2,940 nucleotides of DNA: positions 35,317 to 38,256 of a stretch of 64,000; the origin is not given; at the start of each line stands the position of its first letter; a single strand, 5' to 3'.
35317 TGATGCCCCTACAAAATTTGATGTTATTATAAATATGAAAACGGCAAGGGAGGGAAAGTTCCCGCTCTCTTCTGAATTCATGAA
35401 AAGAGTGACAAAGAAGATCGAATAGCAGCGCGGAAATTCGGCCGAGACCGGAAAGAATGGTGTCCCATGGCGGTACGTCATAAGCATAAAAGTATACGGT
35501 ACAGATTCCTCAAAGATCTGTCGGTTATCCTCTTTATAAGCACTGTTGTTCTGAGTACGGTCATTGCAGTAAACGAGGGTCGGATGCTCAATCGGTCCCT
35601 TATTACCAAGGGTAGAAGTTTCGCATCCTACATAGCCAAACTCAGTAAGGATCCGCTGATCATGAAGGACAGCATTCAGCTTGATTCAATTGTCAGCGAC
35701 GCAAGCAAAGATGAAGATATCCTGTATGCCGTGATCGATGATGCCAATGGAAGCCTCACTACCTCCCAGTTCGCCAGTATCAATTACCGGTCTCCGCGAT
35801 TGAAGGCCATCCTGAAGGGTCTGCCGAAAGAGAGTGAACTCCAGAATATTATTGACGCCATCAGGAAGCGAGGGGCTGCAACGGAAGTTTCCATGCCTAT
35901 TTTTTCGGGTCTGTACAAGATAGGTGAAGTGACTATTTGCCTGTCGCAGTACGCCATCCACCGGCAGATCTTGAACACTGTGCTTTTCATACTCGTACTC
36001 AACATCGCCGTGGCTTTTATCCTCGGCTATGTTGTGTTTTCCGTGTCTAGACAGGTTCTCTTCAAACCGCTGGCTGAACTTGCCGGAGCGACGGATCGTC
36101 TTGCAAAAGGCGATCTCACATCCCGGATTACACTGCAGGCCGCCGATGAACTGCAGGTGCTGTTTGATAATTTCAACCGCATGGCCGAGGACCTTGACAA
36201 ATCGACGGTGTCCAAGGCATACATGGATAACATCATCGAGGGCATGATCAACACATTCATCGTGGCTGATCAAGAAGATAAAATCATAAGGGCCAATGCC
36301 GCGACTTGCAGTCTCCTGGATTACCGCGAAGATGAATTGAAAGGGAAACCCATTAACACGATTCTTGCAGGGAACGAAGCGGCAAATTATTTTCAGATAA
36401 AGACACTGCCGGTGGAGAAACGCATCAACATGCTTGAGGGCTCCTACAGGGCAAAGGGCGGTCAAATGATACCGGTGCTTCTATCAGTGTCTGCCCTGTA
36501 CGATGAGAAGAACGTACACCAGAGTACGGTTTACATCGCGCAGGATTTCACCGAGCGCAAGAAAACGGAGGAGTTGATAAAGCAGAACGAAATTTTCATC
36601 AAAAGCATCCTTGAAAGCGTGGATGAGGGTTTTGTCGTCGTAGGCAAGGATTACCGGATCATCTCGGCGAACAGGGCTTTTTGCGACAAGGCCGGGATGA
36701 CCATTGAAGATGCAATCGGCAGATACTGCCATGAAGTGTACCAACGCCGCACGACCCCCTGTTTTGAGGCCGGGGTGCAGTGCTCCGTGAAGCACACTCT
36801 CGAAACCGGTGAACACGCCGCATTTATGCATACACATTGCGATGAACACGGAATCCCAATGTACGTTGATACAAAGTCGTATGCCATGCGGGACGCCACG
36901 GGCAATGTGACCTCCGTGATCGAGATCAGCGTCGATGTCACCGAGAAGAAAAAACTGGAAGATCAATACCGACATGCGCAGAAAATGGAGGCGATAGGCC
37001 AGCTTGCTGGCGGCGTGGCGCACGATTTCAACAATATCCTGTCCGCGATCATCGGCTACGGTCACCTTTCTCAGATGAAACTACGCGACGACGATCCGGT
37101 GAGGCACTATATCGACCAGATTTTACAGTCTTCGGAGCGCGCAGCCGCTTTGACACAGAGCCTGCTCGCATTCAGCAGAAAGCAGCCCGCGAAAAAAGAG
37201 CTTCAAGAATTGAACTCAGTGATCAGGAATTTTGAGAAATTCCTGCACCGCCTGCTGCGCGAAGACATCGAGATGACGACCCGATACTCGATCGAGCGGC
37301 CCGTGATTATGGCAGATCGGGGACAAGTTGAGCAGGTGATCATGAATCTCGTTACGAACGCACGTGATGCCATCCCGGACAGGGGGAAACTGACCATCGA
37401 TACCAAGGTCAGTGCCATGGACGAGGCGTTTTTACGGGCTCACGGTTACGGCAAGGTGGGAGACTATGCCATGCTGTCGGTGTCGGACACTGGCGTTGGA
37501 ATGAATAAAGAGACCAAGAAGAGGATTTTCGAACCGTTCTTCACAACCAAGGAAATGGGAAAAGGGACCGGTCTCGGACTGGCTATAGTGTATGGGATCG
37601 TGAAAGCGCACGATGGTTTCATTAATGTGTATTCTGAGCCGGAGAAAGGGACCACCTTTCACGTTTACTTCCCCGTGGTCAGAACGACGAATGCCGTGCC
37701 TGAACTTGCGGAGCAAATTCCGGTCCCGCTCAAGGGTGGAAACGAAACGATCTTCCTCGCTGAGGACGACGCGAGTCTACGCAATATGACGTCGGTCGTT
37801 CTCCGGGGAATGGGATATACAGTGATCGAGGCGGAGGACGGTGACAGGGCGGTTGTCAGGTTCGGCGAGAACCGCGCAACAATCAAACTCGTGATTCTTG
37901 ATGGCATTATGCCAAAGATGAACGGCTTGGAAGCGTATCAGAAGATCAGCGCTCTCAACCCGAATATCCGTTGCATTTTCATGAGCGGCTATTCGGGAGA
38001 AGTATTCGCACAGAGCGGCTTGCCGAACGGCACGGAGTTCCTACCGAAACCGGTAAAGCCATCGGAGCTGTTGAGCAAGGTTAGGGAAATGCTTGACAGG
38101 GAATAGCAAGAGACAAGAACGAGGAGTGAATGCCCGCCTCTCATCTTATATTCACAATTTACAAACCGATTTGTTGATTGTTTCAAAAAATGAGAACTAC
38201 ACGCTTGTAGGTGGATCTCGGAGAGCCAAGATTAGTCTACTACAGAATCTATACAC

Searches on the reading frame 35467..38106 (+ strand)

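Call 57: search_protein_families(library=pfam, proteins=[window:35467-38106:+], max_evalue=0.00001)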
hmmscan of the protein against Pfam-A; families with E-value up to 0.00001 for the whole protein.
window:35467-38106:+ (879 aa): 8 families
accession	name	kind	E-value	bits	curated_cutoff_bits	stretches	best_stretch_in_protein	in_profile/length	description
PF13426.13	PAS_9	-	1.5e-25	89.8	27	2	387-493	2-103/103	PAS domain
PF02518.31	HATPase_c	-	9.9e-24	84.4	26.4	1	617-737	2-109/111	Histidine kinase-, DNA gyrase B-, and HSP90-like ATPase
PF08448.16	PAS_4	-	2.2e-19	70.1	23.1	1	382-495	1-109/110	PAS fold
PF00072.30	Response_reg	-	2e-17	63.8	30.2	1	762-873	1-111/111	Response regulator receiver domain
PF00989.32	PAS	-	1.4e-11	44.8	22.6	0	252-351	2-103/113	PAS fold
PF00672.30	HAMP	-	3.5e-11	43.7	25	1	199-243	7-51/53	HAMP domain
PF00512.31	HisKA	-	5.9e-11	42.7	26.9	1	511-573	3-64/66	His Kinase A (phospho-acceptor) domain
PF13188.13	PAS_8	-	1.2e-09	38.2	21.8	0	377-422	2-44/65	PAS domain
